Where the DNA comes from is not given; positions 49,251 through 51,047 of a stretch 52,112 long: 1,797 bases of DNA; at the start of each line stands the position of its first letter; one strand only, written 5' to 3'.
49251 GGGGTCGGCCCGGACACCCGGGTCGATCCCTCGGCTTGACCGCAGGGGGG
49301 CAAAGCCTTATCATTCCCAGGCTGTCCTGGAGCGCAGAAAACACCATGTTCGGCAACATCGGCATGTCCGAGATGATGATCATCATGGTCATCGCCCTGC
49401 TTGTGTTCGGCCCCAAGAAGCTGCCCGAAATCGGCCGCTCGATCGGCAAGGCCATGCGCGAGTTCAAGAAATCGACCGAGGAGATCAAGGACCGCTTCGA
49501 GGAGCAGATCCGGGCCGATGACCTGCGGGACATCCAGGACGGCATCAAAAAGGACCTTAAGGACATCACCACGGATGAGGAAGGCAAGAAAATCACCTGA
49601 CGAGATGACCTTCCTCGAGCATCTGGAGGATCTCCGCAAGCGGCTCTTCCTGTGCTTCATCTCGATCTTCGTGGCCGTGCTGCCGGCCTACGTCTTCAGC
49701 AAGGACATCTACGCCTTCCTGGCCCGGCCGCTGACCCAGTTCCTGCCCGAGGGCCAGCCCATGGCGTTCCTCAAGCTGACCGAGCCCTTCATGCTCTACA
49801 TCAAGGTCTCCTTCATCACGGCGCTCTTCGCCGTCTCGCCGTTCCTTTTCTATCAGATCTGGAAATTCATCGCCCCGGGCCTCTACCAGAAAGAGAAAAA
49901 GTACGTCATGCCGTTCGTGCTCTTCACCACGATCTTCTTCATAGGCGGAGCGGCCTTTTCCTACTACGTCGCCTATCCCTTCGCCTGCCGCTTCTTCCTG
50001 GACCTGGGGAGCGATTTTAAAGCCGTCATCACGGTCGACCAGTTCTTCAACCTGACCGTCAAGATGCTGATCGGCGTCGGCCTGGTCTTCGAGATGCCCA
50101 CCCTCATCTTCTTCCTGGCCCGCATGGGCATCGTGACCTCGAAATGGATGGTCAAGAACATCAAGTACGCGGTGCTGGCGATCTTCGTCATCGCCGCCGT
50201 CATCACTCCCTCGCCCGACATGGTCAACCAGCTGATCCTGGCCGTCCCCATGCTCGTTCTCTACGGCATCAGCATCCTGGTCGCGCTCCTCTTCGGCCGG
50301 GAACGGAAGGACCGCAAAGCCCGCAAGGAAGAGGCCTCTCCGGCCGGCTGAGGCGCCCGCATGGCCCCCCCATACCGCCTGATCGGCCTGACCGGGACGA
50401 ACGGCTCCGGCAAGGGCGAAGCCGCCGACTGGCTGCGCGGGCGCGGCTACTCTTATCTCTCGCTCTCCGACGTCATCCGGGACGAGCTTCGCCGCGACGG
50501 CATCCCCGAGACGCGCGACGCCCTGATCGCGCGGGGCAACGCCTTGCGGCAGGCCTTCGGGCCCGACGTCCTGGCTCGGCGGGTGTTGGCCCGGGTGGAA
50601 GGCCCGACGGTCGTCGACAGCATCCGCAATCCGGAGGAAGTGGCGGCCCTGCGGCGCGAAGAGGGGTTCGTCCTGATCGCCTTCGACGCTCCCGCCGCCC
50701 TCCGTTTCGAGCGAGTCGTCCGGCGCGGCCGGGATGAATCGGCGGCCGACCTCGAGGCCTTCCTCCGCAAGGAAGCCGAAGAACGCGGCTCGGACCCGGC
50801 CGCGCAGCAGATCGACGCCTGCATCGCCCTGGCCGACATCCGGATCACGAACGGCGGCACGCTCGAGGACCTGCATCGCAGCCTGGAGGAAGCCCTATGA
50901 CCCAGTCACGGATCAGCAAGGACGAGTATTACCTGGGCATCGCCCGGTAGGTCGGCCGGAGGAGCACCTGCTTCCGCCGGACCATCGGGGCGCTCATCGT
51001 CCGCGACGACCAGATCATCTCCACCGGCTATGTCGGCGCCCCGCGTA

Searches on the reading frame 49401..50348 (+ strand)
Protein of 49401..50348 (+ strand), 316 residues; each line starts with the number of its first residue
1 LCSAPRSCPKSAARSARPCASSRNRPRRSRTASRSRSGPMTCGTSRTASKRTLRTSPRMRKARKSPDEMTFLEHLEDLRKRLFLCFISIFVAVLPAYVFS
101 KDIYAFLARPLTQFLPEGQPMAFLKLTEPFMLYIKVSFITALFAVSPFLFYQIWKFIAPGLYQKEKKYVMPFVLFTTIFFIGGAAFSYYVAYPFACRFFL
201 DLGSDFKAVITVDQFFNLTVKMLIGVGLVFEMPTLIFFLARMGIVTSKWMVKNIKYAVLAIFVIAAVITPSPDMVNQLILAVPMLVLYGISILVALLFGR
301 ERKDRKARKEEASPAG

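Call 80: search_protein_families(library=pfam, proteins=[window:49401-50348:+], max_evalue=0.001)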
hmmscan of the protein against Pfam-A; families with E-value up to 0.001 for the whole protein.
window:49401-50348:+ (316 aa): 1 family
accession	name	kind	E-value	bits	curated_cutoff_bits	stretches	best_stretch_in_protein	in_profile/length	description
PF00902.23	TatC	-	3e-69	233.4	25.1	1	73-283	1-208/208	Sec-independent protein translocase protein (TatC)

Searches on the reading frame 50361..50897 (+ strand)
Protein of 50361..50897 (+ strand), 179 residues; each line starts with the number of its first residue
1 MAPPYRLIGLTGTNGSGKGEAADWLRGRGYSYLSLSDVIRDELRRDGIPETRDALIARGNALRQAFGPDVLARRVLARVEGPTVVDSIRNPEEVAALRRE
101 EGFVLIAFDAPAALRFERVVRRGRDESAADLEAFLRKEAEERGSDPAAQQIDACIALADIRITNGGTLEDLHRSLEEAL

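Call 10: search_protein_families(library=pfam, proteins=[window:50361-50897:+])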
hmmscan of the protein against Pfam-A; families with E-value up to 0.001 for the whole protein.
window:50361-50897:+ (179 aa): 3 families
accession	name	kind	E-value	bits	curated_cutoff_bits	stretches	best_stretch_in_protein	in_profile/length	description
PF13207.12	AAA_17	-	5.6e-08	33.6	27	1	11-130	1-131/136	AAA domain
PF13238.12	AAA_18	-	1.1e-07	32.8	29.4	1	8-128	1-117/128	AAA domain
PF13671.12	AAA_33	-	0.00016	22.5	27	1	7-134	1-133/143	AAA domain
